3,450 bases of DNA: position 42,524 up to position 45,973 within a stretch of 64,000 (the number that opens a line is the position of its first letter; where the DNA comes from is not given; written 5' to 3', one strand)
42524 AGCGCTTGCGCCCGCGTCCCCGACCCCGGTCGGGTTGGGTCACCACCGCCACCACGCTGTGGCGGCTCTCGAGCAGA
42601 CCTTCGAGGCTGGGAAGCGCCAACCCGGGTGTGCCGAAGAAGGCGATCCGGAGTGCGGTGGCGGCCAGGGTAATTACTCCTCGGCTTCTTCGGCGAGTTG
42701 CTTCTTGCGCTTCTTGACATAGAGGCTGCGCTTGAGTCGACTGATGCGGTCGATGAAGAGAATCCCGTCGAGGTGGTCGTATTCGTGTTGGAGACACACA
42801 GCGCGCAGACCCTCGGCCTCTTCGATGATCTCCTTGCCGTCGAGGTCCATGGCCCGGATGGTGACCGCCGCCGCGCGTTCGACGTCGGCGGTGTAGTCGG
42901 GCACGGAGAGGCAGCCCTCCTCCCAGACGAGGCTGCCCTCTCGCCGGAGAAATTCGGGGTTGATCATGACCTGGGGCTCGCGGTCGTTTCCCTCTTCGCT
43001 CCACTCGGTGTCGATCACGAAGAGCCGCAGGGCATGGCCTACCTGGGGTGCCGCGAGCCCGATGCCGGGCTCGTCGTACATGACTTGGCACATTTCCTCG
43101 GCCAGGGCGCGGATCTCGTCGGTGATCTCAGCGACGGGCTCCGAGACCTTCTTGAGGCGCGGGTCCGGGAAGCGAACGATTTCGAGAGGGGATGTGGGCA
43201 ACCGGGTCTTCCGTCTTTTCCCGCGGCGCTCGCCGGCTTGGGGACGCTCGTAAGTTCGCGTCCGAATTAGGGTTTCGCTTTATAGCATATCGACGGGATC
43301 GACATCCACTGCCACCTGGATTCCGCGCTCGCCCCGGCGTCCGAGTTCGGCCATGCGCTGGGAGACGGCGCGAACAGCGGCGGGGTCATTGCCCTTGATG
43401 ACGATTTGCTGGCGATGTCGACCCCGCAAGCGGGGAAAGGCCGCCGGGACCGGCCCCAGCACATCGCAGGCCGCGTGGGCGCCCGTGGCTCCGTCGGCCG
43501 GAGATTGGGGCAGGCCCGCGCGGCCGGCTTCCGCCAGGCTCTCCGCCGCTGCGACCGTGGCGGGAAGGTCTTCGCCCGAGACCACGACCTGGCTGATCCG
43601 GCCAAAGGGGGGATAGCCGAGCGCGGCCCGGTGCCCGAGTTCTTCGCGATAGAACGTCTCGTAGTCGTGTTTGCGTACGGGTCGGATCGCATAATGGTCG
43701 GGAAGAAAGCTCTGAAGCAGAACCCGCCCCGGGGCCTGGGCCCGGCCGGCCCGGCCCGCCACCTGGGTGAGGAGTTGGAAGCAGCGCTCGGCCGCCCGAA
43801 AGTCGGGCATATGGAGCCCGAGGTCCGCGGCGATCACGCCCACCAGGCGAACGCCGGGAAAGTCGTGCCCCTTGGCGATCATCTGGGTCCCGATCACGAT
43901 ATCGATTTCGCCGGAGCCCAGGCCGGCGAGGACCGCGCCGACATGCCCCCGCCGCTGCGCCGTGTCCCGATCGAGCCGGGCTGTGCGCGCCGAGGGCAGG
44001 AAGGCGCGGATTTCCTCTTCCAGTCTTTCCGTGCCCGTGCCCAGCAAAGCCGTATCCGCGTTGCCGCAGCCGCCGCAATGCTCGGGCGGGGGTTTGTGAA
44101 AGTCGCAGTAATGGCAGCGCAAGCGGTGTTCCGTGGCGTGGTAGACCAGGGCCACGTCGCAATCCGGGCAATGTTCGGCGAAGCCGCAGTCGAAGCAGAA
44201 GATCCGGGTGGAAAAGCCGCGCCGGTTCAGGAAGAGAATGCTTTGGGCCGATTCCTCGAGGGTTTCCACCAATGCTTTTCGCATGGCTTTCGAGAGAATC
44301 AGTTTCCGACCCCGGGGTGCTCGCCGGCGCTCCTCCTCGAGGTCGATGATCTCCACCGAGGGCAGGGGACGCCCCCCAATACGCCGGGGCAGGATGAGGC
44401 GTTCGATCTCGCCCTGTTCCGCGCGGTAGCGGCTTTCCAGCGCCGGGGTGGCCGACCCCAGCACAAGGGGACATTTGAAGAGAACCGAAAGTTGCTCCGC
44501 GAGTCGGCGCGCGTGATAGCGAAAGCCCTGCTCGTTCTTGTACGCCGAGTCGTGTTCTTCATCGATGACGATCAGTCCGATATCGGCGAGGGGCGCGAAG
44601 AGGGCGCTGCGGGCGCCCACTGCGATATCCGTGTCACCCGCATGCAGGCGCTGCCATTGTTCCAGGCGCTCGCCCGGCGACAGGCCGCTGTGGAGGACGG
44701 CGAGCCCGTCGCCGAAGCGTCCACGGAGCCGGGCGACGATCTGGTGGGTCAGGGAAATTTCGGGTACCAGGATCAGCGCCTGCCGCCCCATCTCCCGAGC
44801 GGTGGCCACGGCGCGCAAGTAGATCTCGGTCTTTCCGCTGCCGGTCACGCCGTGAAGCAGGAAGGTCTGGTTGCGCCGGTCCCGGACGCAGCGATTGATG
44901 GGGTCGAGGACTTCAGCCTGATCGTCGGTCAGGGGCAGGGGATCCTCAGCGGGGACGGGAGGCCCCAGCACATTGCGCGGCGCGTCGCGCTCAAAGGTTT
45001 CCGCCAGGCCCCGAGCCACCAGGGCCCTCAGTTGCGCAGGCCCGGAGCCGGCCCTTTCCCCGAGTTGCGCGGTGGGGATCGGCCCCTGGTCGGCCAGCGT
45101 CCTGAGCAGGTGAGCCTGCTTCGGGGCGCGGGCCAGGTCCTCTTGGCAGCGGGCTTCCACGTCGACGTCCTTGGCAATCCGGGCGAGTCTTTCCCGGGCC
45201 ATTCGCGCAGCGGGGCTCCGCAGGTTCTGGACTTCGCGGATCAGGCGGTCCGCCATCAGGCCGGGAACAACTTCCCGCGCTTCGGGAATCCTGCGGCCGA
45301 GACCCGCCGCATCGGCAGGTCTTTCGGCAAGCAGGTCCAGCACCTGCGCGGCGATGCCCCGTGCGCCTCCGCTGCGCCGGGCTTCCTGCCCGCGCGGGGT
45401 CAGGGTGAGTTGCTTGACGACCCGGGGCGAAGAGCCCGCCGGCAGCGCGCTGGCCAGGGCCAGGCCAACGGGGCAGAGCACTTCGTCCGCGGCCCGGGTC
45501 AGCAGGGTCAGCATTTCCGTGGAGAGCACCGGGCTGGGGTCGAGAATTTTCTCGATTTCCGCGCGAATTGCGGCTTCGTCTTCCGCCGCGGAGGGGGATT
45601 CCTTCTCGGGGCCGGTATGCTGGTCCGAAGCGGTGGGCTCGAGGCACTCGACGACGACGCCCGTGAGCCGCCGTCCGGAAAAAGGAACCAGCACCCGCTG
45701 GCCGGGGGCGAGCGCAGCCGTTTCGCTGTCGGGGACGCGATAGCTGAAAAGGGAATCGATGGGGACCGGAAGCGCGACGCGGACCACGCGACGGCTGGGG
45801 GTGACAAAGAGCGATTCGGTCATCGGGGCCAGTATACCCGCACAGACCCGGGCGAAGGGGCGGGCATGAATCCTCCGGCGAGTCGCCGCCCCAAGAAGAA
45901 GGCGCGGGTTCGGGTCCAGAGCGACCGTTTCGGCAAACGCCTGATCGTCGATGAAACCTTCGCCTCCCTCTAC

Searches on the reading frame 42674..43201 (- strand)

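Call 77: search_protein_families(library=pfam, proteins=[window:42674-43201:-], max_evalue=0.001)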
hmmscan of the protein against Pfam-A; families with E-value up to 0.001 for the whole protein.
window:42674-43201:- (175 aa): 1 family
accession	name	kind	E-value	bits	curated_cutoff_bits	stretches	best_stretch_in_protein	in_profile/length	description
PF01327.26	Pep_deformylase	-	1.5e-53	181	22.8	1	6-158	2-155/156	Polypeptide deformylase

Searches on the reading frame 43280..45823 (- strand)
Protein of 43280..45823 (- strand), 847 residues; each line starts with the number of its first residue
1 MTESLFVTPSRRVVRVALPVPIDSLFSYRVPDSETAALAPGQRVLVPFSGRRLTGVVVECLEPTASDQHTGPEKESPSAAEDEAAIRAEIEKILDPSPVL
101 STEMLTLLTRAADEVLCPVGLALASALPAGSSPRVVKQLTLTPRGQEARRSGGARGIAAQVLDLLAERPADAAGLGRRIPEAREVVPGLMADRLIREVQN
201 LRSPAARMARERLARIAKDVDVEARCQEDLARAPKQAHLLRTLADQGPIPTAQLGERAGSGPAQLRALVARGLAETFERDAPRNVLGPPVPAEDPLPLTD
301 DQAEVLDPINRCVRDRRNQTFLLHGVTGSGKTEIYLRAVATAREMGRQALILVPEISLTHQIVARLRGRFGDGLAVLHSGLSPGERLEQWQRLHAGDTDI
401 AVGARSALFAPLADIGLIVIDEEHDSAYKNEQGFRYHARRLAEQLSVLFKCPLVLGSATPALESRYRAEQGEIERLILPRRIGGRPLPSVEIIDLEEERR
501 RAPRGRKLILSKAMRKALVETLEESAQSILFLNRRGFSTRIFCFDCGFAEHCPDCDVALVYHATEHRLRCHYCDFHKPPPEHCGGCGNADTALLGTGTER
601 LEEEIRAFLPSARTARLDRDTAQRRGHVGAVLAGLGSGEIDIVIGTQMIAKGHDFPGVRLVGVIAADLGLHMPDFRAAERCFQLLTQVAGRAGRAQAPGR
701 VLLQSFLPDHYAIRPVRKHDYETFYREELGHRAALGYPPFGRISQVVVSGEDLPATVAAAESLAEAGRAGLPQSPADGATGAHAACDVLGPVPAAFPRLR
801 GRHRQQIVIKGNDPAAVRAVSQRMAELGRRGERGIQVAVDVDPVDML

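Call 77: search_protein_families(library=pfam, proteins=[window:43280-45823:-], max_evalue=0.001)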
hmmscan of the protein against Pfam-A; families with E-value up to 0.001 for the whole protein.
window:43280-45823:- (847 aa): 6 families
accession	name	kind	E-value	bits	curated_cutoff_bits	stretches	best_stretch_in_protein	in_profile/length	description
PF00270.35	DEAD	-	2.2e-20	73.5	26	1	300-461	2-161/167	DEAD/DEAH box helicase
PF17764.6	PriA_3primeBD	-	2.7e-20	72.5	22.7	1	15-128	1-96/96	3'DNA-binding domain (3'BD)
PF18074.6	PriA_C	-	1.7e-14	54.8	26.9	1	739-843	1-95/95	Primosomal protein N C-terminal domain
PF04851.21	ResIII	-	2.5e-14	53.9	22.5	1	297-461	3-163/164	Type III restriction enzyme, res subunit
PF18319.7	Zn_ribbon_PriA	-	7.4e-11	42.2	26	1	552-578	1-27/27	PriA DNA helicase Cys-rich region (CRR) domain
PF00271.37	Helicase_C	-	3.6e-08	34.1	23.5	1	612-695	40-109/110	Helicase conserved C-terminal domain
